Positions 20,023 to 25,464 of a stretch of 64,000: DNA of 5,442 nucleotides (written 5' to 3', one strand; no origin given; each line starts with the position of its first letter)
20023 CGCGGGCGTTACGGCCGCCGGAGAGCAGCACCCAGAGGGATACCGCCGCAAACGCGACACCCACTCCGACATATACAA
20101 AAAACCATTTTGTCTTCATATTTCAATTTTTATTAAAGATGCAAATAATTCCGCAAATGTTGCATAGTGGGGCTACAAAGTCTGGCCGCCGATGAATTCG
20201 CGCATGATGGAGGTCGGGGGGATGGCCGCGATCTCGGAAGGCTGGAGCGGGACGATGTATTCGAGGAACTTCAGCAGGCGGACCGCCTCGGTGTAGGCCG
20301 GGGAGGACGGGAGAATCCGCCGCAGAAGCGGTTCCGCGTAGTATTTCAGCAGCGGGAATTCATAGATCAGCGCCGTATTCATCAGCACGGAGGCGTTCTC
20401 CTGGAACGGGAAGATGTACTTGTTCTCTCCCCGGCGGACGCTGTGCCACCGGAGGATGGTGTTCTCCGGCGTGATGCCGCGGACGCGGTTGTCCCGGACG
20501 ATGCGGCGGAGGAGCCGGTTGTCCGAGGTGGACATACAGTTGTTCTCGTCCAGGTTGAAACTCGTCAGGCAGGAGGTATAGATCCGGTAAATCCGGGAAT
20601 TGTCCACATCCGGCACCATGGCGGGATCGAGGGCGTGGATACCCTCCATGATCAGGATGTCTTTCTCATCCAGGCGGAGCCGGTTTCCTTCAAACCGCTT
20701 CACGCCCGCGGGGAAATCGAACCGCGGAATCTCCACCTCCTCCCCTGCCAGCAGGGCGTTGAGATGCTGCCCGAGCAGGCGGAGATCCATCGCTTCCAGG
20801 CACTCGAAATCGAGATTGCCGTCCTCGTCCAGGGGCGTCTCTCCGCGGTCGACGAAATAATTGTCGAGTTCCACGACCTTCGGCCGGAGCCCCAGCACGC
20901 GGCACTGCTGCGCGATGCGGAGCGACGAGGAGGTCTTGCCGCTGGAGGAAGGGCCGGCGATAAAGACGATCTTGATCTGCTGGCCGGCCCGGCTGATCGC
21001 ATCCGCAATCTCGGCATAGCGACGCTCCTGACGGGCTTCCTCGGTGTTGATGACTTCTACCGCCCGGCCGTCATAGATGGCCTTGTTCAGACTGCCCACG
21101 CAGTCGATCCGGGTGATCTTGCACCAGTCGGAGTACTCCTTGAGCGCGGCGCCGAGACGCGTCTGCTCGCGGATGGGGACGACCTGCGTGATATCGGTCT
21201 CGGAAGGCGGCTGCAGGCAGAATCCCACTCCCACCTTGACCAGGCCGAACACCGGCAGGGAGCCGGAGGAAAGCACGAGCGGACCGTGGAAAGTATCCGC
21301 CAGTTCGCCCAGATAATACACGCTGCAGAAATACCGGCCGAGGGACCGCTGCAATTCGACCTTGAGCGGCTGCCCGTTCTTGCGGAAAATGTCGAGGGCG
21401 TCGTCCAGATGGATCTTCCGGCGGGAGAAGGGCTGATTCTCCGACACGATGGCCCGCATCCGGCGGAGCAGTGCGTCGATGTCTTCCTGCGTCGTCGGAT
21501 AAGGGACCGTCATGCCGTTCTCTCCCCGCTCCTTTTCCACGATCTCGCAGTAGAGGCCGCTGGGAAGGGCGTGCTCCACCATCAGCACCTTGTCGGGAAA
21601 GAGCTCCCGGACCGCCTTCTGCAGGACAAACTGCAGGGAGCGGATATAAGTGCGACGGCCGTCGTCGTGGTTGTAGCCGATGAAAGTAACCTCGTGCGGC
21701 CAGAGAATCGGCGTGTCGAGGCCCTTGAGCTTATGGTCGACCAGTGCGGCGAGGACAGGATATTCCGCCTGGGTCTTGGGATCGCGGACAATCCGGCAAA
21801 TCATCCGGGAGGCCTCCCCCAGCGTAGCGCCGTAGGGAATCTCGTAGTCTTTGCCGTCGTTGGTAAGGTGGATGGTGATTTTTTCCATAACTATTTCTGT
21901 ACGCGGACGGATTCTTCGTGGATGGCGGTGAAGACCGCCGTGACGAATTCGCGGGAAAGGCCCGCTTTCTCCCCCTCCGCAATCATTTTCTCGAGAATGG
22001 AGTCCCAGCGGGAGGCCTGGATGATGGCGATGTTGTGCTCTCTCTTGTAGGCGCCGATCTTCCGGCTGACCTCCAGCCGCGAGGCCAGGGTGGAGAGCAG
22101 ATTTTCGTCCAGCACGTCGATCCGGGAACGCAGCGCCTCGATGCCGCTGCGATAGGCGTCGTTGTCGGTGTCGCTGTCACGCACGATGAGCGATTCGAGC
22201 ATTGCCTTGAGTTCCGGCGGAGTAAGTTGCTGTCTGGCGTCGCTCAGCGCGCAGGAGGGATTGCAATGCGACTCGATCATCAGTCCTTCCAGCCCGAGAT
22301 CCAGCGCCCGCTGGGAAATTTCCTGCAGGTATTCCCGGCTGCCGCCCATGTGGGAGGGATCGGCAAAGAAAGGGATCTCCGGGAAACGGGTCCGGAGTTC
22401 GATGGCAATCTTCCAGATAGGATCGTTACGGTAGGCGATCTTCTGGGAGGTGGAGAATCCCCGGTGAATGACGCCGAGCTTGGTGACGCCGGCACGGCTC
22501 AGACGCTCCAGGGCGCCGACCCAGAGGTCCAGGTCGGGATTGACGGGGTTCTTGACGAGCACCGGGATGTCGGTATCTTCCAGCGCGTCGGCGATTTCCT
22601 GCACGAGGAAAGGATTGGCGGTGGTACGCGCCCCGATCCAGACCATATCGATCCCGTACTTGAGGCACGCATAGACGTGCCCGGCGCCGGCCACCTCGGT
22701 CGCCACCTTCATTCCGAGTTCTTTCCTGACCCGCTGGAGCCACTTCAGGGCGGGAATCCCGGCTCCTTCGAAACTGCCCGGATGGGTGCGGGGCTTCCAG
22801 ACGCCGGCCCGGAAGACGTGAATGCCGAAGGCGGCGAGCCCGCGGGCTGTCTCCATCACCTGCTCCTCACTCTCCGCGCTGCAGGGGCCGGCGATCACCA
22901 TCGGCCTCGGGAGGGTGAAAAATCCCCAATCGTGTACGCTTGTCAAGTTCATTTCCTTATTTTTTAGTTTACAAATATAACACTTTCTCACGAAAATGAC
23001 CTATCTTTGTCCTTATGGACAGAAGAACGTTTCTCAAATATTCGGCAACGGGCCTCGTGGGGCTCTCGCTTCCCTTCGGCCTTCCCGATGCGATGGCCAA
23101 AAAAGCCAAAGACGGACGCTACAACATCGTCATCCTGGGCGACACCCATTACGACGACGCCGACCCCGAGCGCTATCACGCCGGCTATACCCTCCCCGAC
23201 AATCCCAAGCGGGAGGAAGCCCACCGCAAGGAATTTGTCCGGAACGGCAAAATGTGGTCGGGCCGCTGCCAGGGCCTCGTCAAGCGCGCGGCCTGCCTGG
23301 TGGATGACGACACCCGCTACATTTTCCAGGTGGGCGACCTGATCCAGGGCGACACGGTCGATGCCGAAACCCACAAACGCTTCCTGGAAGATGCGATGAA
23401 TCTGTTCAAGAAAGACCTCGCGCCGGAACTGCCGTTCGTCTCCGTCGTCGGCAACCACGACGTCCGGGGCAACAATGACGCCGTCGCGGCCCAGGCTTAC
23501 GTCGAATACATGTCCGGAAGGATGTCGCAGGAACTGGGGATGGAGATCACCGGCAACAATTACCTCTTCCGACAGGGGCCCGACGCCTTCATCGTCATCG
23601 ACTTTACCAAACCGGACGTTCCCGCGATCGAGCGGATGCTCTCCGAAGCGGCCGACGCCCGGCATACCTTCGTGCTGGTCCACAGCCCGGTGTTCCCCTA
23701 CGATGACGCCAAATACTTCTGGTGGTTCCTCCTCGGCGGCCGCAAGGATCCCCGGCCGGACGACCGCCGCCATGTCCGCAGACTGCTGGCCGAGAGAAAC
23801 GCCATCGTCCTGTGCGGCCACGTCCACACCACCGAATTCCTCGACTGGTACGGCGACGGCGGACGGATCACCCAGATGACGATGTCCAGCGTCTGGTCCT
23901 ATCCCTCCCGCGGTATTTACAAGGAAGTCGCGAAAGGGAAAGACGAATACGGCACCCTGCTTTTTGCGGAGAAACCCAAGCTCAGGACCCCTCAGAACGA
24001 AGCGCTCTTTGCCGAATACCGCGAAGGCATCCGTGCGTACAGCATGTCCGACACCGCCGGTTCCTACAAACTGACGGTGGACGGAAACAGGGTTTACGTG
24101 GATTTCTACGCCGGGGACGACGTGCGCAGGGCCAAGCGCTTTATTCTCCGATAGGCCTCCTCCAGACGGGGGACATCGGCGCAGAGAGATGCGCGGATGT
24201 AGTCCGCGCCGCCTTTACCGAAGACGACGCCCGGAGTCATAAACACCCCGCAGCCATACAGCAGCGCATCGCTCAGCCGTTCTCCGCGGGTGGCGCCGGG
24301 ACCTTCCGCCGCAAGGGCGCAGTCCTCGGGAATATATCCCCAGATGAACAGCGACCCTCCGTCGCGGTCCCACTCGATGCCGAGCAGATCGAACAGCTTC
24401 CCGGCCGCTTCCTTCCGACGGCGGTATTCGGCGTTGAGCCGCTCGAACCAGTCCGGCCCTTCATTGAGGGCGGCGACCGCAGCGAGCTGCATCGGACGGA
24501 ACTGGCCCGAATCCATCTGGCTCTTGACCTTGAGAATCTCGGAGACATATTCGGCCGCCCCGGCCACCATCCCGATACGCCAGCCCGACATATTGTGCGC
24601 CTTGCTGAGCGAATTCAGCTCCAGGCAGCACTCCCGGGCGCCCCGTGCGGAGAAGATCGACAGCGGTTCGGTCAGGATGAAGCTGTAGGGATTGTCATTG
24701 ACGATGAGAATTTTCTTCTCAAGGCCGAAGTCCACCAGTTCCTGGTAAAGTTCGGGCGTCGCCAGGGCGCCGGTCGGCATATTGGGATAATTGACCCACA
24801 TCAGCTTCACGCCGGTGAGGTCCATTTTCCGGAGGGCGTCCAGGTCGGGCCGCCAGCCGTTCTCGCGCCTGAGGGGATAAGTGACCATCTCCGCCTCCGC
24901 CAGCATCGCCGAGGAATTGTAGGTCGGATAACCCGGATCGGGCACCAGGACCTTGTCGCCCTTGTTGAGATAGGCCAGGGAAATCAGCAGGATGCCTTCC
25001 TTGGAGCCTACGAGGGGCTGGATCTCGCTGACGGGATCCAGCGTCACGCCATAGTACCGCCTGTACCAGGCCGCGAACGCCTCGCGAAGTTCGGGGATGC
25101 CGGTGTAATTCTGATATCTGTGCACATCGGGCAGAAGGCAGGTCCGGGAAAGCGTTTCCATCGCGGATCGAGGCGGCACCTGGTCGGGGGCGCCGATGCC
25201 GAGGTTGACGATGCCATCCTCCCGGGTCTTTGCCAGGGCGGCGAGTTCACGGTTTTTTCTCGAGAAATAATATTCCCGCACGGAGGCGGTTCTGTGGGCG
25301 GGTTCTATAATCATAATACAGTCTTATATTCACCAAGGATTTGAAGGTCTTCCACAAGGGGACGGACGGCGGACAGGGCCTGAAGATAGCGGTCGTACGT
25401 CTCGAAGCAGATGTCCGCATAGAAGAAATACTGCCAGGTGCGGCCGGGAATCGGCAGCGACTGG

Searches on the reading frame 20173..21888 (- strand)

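Call 19: search_protein_families(library=pfam, proteins=[window:20173-21888:-])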
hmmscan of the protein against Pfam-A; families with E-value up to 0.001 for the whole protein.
window:20173-21888:- (571 aa): 1 family
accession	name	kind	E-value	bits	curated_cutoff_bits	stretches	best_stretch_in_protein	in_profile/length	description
PF00485.24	PRK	-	8.3e-12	45.8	22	1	308-503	2-187/196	Phosphoribulokinase / Uridine kinase family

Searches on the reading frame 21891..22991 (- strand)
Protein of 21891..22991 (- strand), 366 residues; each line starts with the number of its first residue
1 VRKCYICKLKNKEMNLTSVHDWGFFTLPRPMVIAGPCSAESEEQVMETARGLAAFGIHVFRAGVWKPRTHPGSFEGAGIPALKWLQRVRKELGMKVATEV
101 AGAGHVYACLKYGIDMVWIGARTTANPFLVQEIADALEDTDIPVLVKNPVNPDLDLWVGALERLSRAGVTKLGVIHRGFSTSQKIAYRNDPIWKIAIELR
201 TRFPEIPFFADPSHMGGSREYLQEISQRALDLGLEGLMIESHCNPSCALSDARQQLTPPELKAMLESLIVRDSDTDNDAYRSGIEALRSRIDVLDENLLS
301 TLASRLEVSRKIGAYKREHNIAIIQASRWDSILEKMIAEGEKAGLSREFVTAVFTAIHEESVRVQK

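Call 19: search_protein_families(library=pfam, proteins=[window:21891-22991:-])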
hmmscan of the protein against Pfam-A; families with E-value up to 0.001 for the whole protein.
window:21891-22991:- (366 aa): 2 families
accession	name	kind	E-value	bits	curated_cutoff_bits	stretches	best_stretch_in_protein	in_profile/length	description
PF00793.26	DAHP_synth_1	-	3.9e-41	141.2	25.5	1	29-266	17-259/270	DAHP synthetase I family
PF01817.26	CM_2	-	5.9e-22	78.1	27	1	287-366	1-80/80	Chorismate mutase type II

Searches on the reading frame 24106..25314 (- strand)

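Call 19: search_protein_families(library=pfam, proteins=[window:24106-25314:-])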
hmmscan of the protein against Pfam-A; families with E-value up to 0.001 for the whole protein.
window:24106-25314:- (402 aa): 1 family
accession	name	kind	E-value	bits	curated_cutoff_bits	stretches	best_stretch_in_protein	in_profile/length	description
PF00155.27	Aminotran_1_2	-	5.1e-54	184.3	19.7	1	35-391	3-361/361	Aminotransferase class I and II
